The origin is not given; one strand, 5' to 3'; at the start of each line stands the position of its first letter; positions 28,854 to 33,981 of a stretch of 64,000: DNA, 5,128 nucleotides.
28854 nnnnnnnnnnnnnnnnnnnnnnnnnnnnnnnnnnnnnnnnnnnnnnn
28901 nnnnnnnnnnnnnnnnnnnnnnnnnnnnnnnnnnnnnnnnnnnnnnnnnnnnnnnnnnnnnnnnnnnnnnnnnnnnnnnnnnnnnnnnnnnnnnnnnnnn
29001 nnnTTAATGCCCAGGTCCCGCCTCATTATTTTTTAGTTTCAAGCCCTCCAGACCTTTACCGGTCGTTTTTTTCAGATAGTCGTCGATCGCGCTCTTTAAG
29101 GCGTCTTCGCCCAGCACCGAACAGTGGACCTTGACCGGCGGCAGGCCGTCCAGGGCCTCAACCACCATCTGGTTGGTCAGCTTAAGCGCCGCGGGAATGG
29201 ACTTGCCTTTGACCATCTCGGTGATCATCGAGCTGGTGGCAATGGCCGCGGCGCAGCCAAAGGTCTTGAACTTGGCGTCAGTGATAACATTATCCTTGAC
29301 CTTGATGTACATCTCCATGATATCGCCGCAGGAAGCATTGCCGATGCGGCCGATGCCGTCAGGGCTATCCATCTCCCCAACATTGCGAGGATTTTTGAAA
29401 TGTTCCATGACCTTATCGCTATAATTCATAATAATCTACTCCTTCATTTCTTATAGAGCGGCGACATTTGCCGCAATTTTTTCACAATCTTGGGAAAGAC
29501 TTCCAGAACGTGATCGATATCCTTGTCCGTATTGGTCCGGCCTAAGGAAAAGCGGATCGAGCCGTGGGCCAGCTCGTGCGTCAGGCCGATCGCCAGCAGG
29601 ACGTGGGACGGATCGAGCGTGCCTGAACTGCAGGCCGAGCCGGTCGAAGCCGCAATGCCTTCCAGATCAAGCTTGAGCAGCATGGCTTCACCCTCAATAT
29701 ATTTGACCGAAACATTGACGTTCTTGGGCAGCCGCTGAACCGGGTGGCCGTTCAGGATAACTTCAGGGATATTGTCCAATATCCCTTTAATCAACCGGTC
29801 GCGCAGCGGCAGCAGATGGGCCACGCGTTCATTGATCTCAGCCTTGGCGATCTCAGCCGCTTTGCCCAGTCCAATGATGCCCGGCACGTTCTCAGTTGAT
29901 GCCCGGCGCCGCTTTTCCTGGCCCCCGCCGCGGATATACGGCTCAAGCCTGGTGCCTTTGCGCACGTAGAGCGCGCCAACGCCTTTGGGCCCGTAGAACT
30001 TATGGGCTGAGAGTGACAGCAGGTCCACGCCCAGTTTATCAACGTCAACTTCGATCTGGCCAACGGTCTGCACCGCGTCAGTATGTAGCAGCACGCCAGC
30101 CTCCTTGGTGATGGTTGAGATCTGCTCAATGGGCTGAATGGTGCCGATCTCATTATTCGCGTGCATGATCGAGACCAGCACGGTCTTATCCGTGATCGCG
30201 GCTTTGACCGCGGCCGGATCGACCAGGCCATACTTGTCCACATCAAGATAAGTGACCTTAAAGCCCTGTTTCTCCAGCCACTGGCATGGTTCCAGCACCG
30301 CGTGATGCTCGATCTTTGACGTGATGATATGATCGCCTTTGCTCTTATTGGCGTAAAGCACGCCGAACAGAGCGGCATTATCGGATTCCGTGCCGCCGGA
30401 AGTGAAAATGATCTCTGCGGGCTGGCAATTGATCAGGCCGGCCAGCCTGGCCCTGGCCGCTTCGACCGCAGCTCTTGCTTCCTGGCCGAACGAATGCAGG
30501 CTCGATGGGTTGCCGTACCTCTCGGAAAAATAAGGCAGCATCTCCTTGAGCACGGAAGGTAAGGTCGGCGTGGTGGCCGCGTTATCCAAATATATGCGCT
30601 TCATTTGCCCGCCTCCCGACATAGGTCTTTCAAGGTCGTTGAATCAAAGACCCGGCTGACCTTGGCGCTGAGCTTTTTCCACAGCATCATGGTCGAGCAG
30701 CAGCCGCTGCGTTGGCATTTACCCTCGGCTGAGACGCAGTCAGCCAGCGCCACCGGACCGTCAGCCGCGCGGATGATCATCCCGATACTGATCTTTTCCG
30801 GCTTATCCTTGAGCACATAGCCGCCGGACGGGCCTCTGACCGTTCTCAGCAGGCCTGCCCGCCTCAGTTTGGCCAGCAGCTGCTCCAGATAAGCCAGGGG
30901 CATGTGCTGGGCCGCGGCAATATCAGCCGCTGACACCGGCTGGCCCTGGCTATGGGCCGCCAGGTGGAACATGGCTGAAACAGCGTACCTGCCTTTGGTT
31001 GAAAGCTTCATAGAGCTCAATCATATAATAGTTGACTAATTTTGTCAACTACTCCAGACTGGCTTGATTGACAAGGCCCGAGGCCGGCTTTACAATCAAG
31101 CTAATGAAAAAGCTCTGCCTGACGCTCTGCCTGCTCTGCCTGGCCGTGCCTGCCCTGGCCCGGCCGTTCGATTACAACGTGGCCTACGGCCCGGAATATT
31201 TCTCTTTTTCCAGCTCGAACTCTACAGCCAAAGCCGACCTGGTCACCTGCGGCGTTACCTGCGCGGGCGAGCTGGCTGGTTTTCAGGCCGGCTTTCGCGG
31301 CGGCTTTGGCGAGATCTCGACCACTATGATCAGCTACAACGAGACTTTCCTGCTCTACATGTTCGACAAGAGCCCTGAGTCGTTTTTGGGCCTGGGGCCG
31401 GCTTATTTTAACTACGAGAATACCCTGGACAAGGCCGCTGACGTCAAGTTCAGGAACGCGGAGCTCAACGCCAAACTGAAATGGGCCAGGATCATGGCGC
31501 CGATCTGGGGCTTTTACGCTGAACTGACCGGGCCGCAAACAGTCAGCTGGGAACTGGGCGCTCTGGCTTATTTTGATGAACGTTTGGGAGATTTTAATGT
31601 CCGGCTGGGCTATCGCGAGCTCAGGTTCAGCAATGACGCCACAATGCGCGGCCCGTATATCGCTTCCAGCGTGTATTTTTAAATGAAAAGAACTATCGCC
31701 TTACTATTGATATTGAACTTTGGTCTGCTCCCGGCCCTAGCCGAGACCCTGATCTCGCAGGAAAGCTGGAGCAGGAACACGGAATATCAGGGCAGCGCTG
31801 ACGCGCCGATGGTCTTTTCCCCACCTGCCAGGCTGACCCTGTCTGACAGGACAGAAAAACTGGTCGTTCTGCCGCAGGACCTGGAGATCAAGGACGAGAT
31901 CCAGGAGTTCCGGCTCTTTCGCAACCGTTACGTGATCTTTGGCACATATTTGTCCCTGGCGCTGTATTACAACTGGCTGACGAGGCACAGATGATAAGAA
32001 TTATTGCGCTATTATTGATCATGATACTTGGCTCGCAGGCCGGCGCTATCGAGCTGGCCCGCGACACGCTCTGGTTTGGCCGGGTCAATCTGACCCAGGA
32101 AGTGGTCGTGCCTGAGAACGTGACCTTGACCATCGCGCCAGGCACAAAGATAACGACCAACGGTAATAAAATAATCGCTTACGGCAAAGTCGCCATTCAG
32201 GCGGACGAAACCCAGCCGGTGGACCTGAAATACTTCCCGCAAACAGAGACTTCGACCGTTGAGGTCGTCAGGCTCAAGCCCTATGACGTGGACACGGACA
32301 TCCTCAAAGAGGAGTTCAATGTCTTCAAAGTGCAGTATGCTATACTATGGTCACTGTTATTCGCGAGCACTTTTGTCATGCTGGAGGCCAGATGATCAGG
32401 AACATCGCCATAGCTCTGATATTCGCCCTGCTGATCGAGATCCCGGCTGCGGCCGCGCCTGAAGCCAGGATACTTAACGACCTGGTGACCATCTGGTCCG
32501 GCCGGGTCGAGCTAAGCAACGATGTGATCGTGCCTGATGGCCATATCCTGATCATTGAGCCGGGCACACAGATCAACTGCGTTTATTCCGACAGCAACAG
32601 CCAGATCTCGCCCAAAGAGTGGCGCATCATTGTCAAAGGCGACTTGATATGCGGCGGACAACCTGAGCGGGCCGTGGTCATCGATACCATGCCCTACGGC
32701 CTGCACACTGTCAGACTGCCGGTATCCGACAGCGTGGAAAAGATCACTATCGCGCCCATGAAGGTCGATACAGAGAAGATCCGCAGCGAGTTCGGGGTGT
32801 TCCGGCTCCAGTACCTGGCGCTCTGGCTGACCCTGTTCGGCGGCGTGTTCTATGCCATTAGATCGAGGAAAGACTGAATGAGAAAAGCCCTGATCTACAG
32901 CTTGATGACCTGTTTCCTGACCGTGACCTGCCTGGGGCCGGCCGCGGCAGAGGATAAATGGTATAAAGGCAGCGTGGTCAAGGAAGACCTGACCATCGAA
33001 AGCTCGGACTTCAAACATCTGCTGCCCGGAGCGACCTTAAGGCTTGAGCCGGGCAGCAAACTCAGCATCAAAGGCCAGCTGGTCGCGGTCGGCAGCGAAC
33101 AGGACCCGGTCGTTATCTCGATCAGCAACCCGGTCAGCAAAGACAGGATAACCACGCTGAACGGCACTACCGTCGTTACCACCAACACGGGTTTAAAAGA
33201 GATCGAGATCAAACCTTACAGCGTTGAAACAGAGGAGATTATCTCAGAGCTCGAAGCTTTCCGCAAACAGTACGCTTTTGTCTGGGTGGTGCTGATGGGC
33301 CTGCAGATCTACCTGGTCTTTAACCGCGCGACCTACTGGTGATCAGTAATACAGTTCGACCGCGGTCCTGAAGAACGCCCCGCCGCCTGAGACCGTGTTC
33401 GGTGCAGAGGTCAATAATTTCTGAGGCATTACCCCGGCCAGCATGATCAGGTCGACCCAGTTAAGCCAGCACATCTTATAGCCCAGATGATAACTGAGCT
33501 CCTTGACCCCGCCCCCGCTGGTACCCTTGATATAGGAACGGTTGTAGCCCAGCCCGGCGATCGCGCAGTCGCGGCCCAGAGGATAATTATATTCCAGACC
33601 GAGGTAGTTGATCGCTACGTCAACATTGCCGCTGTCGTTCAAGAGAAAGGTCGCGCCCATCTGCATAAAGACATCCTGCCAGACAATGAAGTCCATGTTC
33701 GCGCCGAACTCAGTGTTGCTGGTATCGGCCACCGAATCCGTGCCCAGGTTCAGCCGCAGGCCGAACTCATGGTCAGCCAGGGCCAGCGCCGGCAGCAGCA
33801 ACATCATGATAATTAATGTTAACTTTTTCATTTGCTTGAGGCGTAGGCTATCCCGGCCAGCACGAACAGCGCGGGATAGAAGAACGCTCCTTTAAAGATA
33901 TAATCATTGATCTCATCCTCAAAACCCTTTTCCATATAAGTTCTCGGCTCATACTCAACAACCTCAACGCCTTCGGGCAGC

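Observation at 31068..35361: Two convergent operons of nine paralogous bitopic proteins plus two small beta-barrels: unassigned envelope system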

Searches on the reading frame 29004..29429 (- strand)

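Call 80: search_protein_families(library=pfam, max_evalue=0.00001, proteins=[window:29004-29429:-])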
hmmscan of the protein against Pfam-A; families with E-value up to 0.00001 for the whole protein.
window:29004-29429:- (141 aa): 1 family
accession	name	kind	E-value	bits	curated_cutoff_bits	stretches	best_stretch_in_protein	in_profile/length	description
PF01592.21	NifU_N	-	9.3e-49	165.2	22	1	3-123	2-125/127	NifU-like N terminal domain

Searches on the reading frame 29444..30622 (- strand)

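Call 70: search_protein_families(library=ncbifam, max_evalue=0.00001, proteins=[window:29444-30622:-])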
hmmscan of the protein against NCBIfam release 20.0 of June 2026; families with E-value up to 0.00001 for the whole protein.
window:29444-30622:- (392 aa): 30 families (the best 25 are shown)
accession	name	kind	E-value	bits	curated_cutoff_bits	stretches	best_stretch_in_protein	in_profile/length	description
TIGR03402.1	FeS_nifS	equivalog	3.5e-181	602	530.75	1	10-389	1-379/379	cysteine desulfurase NifS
NF010611.0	PRK14012.1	equivalog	5.6e-141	470.1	548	1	9-391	6-390/406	IscS subfamily cysteine desulfurase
TIGR02006.1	IscS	equivalog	3.3e-139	464.3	643.2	1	9-391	4-386/402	IscS subfamily cysteine desulfurase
TIGR03403.1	nifS_epsilon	equivalog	3.2e-122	408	587.7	1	10-387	1-380/382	NifS family cysteine desulfurase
TIGR03235.1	DNA_S_dndA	equivalog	4.2e-121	404.5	480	1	11-360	1-353/353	cysteine desulfurase DndA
NF002806.0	PRK02948.1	subfamily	1.2e-104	350.4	304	1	10-384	2-376/381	IscS subfamily cysteine desulfurase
TIGR01977.1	am_tr_V_EF2568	hypoth_equivalog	1.2e-56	192.4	377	1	10-377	1-374/376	cysteine desulfurase family protein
TIGR01979.1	sufS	subfamily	1.4e-55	188.8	475.1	1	8-382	18-401/403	SufS family cysteine desulfurase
NF040779.1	Sec_lyase_SclA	exception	7.1e-43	146.9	525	1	10-380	1-377/378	selenocysteine lyase SclA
NF041166.1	f2_encap_cargo1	exception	6.2e-41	141.2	800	1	10-332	247-587/623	family 2A encapsulin nanocompartment cargo protein cysteine desulfurase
NF006791.0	PRK09295.1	equivalog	2.7e-36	125.5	661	1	10-332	25-365/406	cysteine desulfurase SufS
TIGR01976.1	am_tr_V_VC1184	hypoth_equivalog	2.1e-35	122.8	352.35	1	8-224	18-235/401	cysteine desulfurase-like protein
NF008126.0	PRK10874.1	equivalog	6.4e-31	107.9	607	1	8-234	19-249/401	cysteine desulfurase CsdA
TIGR03392.1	FeS_syn_CsdA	equivalog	1.1e-29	103.9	493.6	1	7-234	15-246/398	cysteine desulfurase CsdA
TIGR04343.1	egtE_PLP_lyase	equivalog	7.5e-18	64.5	400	1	49-235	52-232/370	ergothioneine biosynthesis PLP-dependent enzyme EgtE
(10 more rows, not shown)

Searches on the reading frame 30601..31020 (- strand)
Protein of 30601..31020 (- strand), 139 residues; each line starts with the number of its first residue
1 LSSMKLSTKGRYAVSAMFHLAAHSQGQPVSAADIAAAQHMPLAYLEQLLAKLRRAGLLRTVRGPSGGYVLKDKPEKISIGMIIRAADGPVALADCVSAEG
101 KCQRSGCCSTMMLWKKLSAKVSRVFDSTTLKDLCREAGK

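Call 70: search_protein_families(library=ncbifam, max_evalue=0.00001, proteins=[window:30601-31020:-])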
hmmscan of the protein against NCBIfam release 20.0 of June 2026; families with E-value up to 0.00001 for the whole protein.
window:30601-31020:- (139 aa): 7 families
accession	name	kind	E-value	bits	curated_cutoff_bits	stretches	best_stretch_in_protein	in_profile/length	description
TIGR02010.1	IscR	equivalog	3e-42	143.7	207.55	1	4-136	1-132/135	Fe-S cluster assembly transcriptional regulator IscR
TIGR00738.1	rrf2_super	superfamily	2.2e-40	137.6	73.3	1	4-134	1-131/132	Rrf2 family transcriptional regulator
NF008110.0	PRK10857.1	equivalog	4.2e-34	117.7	275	1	4-135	1-131/164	Fe-S cluster assembly transcriptional regulator IscR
NF047409.1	Cys_reg_CymR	equivalog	3.3e-33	114.8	195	1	4-136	1-126/139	cysteine metabolism transcriptional regulator CymR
TIGR02944.1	suf_reg_Xantho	equivalog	5.5e-23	81.8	110.65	1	5-133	3-130/130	SUF system Fe-S cluster assembly regulator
NF008886.0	PRK11920.1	equivalog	6.9e-14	51.8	193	1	4-135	1-132/153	iron-responsive transcriptional regulator RirA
NF008240.0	PRK11014.1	equivalog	6.1e-12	45.8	182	1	4-136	1-130/141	nitric oxide-sensing transcriptional repressor NsrR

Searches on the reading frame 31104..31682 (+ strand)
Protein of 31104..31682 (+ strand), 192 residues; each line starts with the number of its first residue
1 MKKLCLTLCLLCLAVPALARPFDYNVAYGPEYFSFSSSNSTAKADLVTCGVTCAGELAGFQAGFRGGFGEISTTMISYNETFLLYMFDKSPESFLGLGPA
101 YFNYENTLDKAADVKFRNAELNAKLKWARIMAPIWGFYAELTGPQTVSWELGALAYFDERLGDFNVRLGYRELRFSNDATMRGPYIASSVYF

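Call 3: search_protein_families(library=pfam, max_evalue=1, proteins=[window:31104-31682:+])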
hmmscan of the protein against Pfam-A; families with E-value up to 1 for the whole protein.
window:31104-31682:+ (192 aa): 0 families

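Call 4: search_protein_families(library=ncbifam, max_evalue=1, proteins=[window:31104-31682:+])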
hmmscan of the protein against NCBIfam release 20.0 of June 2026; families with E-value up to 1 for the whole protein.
window:31104-31682:+ (192 aa): 0 families

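Call 19: find_homologous_proteins(query=window:31104-31682:+, max_evalue=0.01)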
Query window:31104-31682:+ (192 aa): 11 proteins with E <= 0.01 among 391 candidates.
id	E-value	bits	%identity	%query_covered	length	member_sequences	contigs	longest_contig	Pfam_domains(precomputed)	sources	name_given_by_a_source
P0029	2.2e-126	437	100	100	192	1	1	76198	-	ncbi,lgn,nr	ncbi:MAG: hypothetical protein JW782_06070 [Candidatus Saganbacteria bacterium]|nr:hypothetical prot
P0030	1.2e-68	249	59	96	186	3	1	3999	-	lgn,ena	-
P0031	1.7e-66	242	57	100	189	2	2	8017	-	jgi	jgi:hypothetical protein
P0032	1.1e-65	239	55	100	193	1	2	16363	-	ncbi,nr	ncbi:MAG: hypothetical protein KJ732_08105 [Candidatus Margulisbacteria bacterium]|nr:hypothetical p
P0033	2.1e-65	238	57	100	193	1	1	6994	-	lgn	-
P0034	1.4e-61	226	55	96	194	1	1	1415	-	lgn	-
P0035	2.3e-60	222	56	93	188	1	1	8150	-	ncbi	ncbi:hypothetical protein ACFL4J_01445 [Candidatus Margulisiibacteriota bacterium]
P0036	2.1e-56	209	49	100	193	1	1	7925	-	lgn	-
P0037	2.3e-50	189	50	91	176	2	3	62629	-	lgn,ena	-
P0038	7.2e-45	171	45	100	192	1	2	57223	-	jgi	jgi:hypothetical protein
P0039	2.9e-35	140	40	100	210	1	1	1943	-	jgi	-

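Call 30: search_solved_structures(query=A4, max_evalue=10)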
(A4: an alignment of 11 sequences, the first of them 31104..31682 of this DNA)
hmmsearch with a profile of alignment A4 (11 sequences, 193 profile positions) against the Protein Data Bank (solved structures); distinct sequences matched with E-value up to 10: 1.
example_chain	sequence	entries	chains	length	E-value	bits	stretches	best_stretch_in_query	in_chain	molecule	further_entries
8z5u_0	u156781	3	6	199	0.32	13.9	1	1-58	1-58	Leucine-rich repeat protein | LRR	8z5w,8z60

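Call 42: predict_structure(alignment_id=A4)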
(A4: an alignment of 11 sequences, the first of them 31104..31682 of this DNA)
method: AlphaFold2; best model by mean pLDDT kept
length: 192 residues; sequences in the alignment: 11
mean_pLDDT: 85.9   pTM: 0.77
mean pLDDT of the five models: 85.9, 80.1, 75.7, 73.2, 70.4
residues with pLDDT >= 90: 116; 70-90: 51; 50-70: 17; < 50: 8
segments of 3 or more residues with pLDDT < 50: 12-19
pLDDT, mean of each block of 10 residues (from residue 1): 76 42 73 94 94 86 94 95 91 90 96 93 93 83 96 77 80 94 90 68
secondary structure, 60 per line:
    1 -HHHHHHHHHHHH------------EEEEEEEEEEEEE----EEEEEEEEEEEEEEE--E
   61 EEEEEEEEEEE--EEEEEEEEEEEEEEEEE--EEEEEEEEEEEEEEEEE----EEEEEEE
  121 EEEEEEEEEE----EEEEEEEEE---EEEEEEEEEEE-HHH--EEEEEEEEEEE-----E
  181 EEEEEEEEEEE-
elements in order: H2-13 E26-38 E43-57 E60-71 E74-90 E93-109 E114-130 E135-143 E147-157 E164-174 E180-191

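Call 46: fold_search(model_id=the predicted structure, library=pdb)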
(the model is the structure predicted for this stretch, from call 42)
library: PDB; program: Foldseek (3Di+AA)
matches with E <= 10: 1121; with E <= 0.001: 15
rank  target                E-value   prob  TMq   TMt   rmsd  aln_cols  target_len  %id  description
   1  1p4t                  1.4e-05  1.00  0.49  0.59   6.5       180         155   10  Crystal structure of Neisserial surface protein A (NspA) (released 2003-07-22)
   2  2vdf                  6.2e-05  1.00  0.59  0.52   6.0       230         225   12  Structure of the OpcA adhesion from Neisseria meningitidis determined by crystallization from the cubic mesophase (released 2007-10-23)
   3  3kvn_X                1.3e-04  1.00  0.55  0.20   8.4       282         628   11  Crystal structure of the full-length autotransporter EstA from Pseudomonas aeruginosa (released 2010-01-26)
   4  3kvn_A                1.7e-04  1.00  0.55  0.20   8.4       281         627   11  Crystal structure of the full-length autotransporter EstA from Pseudomonas aeruginosa (released 2010-01-26)
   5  1uyo                  2.8e-04  1.00  0.48  0.36   7.4       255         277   11  Translocator domain of autotransporter NalP from Neisseria meningitidis (released 2004-03-19)
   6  1bxw                  4.7e-04  1.00  0.42  0.46   6.1       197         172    9  OUTER MEMBRANE PROTEIN A (OMPA) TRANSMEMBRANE DOMAIN (released 1998-10-14)
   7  9fzc_A                5.4e-04  1.00  0.38  0.41   7.0       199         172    8  Structure of OmpA-short in complex with nanobody Nb01 (released 2024-07-17)
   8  4dcb_A                6.7e-04  1.00  0.55  0.40   8.3       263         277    8  Y. pestis Plasminogen Activator Pla in Complex with Human Plasminogen Activation Loop Peptide ALP11 (released 2012-06-06)
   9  1k24                  6.7e-04  1.00  0.52  0.43   8.3       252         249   11  Crystal Structure of the OpcA Outer Membrane Adhesin/Invasin from Neisseria meningitidis (released 2002-03-27)
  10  2x55                  6.7e-04  1.00  0.50  0.38   9.8       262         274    9  Yersinia Pestis Plasminogen Activator Pla (Native) (released 2010-07-28)
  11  2x9k                  6.7e-04  1.00  0.47  0.35  10.0       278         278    8  Structure of a E.coli porin (released 2011-01-26)
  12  9fzd_A                7.0e-04  1.00  0.35  0.37  10.7       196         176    8  Structure of OmpA-long in complex with nanobody Nb39 (released 2024-07-17)
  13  9a2m_MODEL_1_A        7.8e-04  1.00  0.48  0.30   7.2       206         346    9  Model of E. coli OmpA by in-cell photo-crosslinking MS and deep learning (released 2023-02-24)
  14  9nh1_A                7.8e-04  1.00  0.49  0.38   9.3       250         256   11  In situ cryo-EM structure of porin I of the Legionella Dot/Icm T4SS machine (released 2025-09-17)
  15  1uyn                  9.0e-04  1.00  0.46  0.34  12.3       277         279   10  Translocator domain of autotransporter NalP from Neisseria meningitidis (released 2004-03-18)
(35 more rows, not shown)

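Call 52: search_protein_families(library=padloc, max_evalue=0.1, proteins=[window:31104-31682:+])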
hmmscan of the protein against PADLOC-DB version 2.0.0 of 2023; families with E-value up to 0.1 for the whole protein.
window:31104-31682:+ (192 aa): 0 families

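Call 53: search_protein_families(library=phrogs, max_evalue=0.1, proteins=[window:31104-31682:+])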
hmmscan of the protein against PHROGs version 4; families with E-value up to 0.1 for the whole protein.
window:31104-31682:+ (192 aa): 0 families

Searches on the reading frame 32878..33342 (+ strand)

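Call 3: search_protein_families(library=pfam, max_evalue=1, proteins=[window:32878-33342:+])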
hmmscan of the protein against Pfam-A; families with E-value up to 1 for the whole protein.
window:32878-33342:+ (154 aa): 1 family
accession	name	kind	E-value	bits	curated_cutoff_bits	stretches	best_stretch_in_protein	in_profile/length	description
PF03950.23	tRNA-synt_1c_C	-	0.16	12.7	23.9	1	32-57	41-66/91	tRNA synthetases class I (E and Q), anti-codon binding domain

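Call 4: search_protein_families(library=ncbifam, max_evalue=1, proteins=[window:32878-33342:+])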
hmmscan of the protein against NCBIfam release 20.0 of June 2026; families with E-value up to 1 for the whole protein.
window:32878-33342:+ (154 aa): 1 family
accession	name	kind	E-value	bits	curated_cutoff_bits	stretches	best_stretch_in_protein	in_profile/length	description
NF006975.0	PRK09448.1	equivalog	0.1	12.7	114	1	89-135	82-128/168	DNA starvation/stationary phase protection protein Dps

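Call 52: search_protein_families(library=padloc, max_evalue=0.1, proteins=[window:32878-33342:+])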
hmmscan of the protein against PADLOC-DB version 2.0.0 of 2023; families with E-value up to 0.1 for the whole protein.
window:32878-33342:+ (154 aa): 0 families

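Call 53: search_protein_families(library=phrogs, max_evalue=0.1, proteins=[window:32878-33342:+])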
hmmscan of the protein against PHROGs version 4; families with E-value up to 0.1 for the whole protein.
window:32878-33342:+ (154 aa): 0 families

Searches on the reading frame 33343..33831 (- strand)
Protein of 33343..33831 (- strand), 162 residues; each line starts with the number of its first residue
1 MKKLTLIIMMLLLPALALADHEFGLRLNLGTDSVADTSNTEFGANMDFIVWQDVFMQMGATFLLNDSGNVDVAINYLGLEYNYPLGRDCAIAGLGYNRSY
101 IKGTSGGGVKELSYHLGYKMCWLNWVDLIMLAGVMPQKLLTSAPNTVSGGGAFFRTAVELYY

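Call 3: search_protein_families(library=pfam, max_evalue=1, proteins=[window:33343-33831:-])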
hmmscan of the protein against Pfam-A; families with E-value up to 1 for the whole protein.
window:33343-33831:- (162 aa): 0 families

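Call 4: search_protein_families(library=ncbifam, max_evalue=1, proteins=[window:33343-33831:-])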
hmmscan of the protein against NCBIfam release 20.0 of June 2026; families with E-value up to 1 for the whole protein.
window:33343-33831:- (162 aa): 2 families
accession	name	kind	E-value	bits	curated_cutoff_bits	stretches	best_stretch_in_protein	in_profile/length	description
NF049960.1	siderphRecptFauA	equivalog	0.053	11.9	900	1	39-77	141-180/727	TonB-dependent alcaligin siderophore receptor FauA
NF003751.0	PRK05346.2-2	equivalog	0.07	12.2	630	1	29-106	206-281/320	Na(+)-translocating NADH-quinone reductase subunit C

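Call 18: find_homologous_proteins(query=window:33343-33831:-, max_evalue=0.01)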
Query window:33343-33831:- (162 aa): 3 proteins with E <= 0.01 among 68 candidates.
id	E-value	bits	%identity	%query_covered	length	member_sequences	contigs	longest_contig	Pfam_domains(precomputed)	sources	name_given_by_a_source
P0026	1.6e-103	362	100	100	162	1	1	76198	-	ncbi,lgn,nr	ncbi:MAG: hypothetical protein JW782_06095 [Candidatus Saganbacteria bacterium]|nr:hypothetical prot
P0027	8.7e-61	223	62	100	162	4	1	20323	-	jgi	-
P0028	3.9e-50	188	59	97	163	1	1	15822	-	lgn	-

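Call 31: search_solved_structures(query=A5, max_evalue=10)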
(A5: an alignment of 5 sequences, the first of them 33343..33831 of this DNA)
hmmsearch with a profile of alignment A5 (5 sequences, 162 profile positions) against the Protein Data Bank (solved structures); distinct sequences matched with E-value up to 10: 0.

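Call 52: search_protein_families(library=padloc, max_evalue=0.1, proteins=[window:33343-33831:-])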
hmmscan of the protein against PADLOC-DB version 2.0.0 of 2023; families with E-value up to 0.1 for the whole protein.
window:33343-33831:- (162 aa): 0 families

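Call 53: search_protein_families(library=phrogs, max_evalue=0.1, proteins=[window:33343-33831:-])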
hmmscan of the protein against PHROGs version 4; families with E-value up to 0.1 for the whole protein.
window:33343-33831:- (162 aa): 0 families

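Call 67: search_protein_families(library=pfam, alignment_id=A8, max_evalue=1)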
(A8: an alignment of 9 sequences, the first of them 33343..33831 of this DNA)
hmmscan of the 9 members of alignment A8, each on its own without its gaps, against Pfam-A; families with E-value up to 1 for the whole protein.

A. member 1, window:33343-33831:- (162 aa): 0 families

B. families by the number of members that match (of 9 scanned): 2 families
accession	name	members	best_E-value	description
PF17834.7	GHD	1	0.0014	Beta-sandwich domain in beta galactosidase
PF13505.12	OMP_b-brl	1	0.044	Outer membrane protein beta-barrel domain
